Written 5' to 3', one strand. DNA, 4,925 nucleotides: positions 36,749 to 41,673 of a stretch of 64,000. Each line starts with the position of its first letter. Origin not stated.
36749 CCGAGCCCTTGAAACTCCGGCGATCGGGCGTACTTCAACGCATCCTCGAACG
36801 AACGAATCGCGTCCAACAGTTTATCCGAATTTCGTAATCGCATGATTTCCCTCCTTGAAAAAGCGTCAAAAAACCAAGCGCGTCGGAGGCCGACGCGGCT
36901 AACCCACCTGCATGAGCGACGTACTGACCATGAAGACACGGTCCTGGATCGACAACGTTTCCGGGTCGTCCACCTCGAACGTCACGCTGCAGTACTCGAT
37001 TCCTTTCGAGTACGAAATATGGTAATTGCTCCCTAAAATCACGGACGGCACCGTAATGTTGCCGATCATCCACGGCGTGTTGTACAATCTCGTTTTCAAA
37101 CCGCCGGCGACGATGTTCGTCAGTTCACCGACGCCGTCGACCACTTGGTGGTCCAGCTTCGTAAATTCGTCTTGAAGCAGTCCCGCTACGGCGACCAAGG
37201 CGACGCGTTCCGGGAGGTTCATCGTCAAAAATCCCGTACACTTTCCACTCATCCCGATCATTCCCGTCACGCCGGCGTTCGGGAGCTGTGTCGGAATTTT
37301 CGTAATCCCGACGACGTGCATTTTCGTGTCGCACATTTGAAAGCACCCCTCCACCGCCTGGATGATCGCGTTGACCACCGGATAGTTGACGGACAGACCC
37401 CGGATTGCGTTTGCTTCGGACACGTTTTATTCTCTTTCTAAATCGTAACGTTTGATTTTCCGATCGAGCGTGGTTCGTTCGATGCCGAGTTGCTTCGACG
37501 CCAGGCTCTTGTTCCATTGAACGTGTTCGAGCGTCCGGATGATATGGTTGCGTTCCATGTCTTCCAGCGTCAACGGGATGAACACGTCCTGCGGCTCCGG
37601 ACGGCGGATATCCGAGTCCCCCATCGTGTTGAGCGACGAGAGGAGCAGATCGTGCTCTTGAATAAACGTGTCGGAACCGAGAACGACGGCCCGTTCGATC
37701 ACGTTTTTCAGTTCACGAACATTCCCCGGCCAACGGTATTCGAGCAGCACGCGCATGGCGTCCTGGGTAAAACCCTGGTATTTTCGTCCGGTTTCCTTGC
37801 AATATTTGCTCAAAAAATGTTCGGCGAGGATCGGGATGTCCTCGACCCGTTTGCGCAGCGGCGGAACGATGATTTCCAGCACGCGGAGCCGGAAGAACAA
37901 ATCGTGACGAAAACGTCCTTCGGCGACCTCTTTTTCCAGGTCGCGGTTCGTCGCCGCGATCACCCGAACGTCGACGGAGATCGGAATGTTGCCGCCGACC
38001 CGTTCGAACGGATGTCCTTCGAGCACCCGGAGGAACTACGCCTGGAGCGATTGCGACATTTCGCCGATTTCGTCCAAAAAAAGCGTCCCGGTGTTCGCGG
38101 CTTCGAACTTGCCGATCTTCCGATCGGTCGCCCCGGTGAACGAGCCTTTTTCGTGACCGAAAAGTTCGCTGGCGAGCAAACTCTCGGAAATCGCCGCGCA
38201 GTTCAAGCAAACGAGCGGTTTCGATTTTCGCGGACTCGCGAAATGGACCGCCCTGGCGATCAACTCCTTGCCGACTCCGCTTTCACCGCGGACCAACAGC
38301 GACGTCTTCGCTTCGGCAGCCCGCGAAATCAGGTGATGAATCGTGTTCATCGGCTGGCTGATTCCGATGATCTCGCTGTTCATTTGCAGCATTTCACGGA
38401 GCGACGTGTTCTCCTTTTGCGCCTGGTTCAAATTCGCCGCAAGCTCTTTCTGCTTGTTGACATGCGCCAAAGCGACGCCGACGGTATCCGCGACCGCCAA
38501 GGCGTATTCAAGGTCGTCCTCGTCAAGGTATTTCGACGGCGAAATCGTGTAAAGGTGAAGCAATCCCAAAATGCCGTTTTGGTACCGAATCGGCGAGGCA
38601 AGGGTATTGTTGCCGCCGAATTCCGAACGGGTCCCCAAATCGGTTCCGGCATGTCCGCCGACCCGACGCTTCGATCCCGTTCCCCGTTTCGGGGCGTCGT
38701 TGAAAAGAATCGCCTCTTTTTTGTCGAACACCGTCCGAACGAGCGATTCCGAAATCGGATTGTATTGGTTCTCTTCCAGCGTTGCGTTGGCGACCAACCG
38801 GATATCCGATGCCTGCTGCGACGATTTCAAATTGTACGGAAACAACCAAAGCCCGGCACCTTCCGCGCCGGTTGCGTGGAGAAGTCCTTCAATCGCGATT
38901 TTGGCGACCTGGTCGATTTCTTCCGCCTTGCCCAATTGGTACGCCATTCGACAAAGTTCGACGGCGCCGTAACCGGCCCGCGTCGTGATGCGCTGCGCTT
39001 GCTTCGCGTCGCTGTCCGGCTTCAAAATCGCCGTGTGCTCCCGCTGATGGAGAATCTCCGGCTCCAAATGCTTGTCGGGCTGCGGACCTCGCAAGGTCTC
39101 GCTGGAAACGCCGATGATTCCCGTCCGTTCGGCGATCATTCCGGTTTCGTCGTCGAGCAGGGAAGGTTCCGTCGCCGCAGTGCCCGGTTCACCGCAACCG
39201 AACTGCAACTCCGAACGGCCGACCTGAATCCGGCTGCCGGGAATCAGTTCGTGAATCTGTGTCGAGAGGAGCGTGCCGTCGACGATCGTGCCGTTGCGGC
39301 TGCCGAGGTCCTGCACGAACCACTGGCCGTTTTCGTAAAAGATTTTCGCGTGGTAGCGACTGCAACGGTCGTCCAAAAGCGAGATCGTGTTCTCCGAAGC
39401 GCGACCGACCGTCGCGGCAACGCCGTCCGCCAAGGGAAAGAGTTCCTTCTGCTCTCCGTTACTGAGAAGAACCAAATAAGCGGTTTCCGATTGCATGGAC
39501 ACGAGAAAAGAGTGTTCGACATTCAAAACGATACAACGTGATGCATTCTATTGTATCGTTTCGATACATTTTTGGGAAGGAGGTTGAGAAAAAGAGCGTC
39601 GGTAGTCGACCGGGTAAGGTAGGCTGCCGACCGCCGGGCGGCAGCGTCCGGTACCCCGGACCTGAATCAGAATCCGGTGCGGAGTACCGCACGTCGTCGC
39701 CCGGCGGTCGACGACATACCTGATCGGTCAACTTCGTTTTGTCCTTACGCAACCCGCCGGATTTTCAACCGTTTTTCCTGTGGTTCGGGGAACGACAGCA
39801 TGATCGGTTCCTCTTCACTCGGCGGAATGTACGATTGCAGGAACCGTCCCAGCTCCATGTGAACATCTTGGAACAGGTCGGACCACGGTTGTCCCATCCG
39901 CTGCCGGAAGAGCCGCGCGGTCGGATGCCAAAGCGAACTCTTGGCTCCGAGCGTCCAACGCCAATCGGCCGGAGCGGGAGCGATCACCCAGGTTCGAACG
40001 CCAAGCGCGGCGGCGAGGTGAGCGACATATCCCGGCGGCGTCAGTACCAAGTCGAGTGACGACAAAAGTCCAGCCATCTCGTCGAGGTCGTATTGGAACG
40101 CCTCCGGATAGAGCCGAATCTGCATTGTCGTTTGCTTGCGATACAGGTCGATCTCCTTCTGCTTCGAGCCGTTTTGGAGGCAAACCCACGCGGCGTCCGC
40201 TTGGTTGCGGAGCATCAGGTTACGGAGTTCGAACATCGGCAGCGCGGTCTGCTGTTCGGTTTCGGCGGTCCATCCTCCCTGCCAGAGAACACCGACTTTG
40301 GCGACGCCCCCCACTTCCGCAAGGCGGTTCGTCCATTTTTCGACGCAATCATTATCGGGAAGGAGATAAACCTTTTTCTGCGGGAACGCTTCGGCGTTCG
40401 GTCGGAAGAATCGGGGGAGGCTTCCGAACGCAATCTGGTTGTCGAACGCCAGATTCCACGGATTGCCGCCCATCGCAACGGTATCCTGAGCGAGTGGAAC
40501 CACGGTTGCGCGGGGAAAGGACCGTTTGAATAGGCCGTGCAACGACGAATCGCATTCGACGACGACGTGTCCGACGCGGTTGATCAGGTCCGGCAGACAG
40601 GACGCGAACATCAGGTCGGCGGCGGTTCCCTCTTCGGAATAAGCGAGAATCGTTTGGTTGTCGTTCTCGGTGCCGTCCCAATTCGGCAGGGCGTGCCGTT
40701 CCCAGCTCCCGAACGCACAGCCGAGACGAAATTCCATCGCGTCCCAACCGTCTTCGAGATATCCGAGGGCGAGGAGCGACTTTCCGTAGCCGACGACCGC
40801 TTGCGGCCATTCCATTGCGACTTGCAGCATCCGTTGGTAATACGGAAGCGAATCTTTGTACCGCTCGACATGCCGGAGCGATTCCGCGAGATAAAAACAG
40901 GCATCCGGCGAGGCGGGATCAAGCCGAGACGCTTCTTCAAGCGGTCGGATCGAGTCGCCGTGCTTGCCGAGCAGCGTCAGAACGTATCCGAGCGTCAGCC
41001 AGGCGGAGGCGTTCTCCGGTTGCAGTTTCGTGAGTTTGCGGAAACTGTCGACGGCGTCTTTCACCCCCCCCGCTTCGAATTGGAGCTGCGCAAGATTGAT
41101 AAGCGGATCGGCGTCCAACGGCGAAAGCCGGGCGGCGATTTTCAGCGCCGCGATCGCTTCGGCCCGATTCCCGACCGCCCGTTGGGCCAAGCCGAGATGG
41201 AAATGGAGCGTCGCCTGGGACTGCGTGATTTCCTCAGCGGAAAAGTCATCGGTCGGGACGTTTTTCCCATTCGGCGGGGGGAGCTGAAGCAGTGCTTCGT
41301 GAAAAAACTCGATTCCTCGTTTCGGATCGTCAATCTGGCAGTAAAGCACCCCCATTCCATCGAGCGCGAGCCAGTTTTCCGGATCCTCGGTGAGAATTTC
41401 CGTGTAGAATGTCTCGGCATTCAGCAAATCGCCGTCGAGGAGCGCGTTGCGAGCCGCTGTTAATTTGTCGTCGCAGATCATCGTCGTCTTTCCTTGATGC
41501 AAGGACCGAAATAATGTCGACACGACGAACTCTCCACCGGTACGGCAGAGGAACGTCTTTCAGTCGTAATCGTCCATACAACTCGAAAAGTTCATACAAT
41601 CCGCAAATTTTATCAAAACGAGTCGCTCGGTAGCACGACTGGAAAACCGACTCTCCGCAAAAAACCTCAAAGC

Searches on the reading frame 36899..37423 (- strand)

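Call 64: search_protein_families(library=pfam, proteins=[window:36899-37423:-], max_evalue=0.01)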
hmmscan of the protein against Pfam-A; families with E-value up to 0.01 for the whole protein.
window:36899-37423:- (174 aa): 1 family
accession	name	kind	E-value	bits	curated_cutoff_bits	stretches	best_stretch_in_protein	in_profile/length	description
PF13690.11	CheX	-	9e-18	64.6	27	1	52-150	1-94/94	Chemotaxis phosphatase CheX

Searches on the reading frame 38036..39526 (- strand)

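Call 27: search_protein_families(library=pfam, proteins=[window:38036-39526:-], max_evalue=0.0001)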
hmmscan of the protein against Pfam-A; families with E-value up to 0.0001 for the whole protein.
window:38036-39526:- (496 aa): 7 families
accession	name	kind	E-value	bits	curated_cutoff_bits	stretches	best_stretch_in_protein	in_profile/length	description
PF00158.32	Sigma54_activat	-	1e-41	142.9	20.2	1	386-496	1-111/168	Sigma-54 interaction domain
PF00498.31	FHA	-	7e-18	65.3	20.7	1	39-103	2-67/67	FHA domain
PF16697.10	Yop-YscD_cpl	-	1.5e-12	48.1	33.2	1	29-109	11-90/94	Inner membrane component of T3SS, cytoplasmic domain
PF13185.12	GAF_2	-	1.1e-09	39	28.6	1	202-353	2-135/136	GAF domain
PF14532.12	Sigma54_activ_2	-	2.3e-08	34.8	25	1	387-496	1-87/138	Sigma-54 interaction domain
PF01590.32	GAF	-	6.4e-08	33.6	22.4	1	204-353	2-133/133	GAF domain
PF13492.12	GAF_3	-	1.2e-06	29.4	27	1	241-355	33-129/129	GAF domain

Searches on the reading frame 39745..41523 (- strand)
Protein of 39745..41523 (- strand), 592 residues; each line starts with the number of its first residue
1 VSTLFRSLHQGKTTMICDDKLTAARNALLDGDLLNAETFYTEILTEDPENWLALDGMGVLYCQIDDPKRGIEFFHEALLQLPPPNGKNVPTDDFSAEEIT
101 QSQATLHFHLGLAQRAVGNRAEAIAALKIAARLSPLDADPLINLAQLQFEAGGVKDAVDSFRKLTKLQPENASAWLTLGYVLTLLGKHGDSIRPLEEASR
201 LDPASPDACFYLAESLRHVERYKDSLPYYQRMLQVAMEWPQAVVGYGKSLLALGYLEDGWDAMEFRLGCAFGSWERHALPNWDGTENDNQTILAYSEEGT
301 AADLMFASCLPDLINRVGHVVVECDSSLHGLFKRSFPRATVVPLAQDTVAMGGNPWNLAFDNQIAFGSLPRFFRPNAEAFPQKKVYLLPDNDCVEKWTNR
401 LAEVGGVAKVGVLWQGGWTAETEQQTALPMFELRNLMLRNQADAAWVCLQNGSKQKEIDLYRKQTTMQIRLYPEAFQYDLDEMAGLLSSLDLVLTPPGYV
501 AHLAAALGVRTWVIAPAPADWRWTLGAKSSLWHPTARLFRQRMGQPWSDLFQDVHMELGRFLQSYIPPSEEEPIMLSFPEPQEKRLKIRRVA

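Call 12: search_protein_families(library=pfam, proteins=[window:39745-41523:-], max_evalue=0.001)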
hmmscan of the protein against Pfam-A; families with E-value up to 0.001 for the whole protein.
window:39745-41523:- (592 aa): 14 families
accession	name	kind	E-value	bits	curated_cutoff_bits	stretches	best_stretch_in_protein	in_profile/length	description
PF07719.23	TPR_2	-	1.5e-18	65.7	27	0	104-135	1-32/34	Tetratricopeptide repeat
PF13432.12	TPR_16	-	1.2e-13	51.7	32.7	2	143-206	2-65/65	Tetratricopeptide repeat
PF14559.12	TPR_19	-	2.5e-13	50.6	25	1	117-176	4-62/68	Tetratricopeptide repeat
PF13414.12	TPR_11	-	3.4e-13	49.5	26.8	0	150-186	6-42/42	TPR repeat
PF00515.34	TPR_1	-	1.9e-12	46.9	27.8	0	206-235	1-30/34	Tetratricopeptide repeat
PF13431.12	TPR_17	-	2.3e-11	43.5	24.4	0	161-191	2-32/34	Tetratricopeptide repeat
PF13428.12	TPR_14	-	8.7e-11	41.8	23.5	0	173-214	2-43/44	Tetratricopeptide repeat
PF23914.1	TPR_CcmH_CycH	-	1.7e-09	38.1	42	0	167-218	45-96/158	Cytochrome c-type biogenesis protein H TPR domain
PF13424.12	TPR_12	-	3.3e-09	37.2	30.1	0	104-167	10-74/77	Tetratricopeptide repeat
PF13181.12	TPR_8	-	5.7e-08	32.8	25.7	0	172-204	1-33/34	Tetratricopeptide repeat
PF13176.12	TPR_7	-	3.5e-07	30.2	27.9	0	208-237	1-30/36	Tetratricopeptide repeat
PF12895.13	ANAPC3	-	1.3e-05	25.8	27.2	0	127-197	9-81/82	Anaphase-promoting complex, cyclosome, subunit 3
PF03704.23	BTAD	-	1.7e-05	25.7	22.1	0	182-234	72-124/146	Bacterial transcriptional activator domain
PF13174.12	TPR_6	-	5.4e-05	24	26.3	0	143-170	5-32/33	Tetratricopeptide repeat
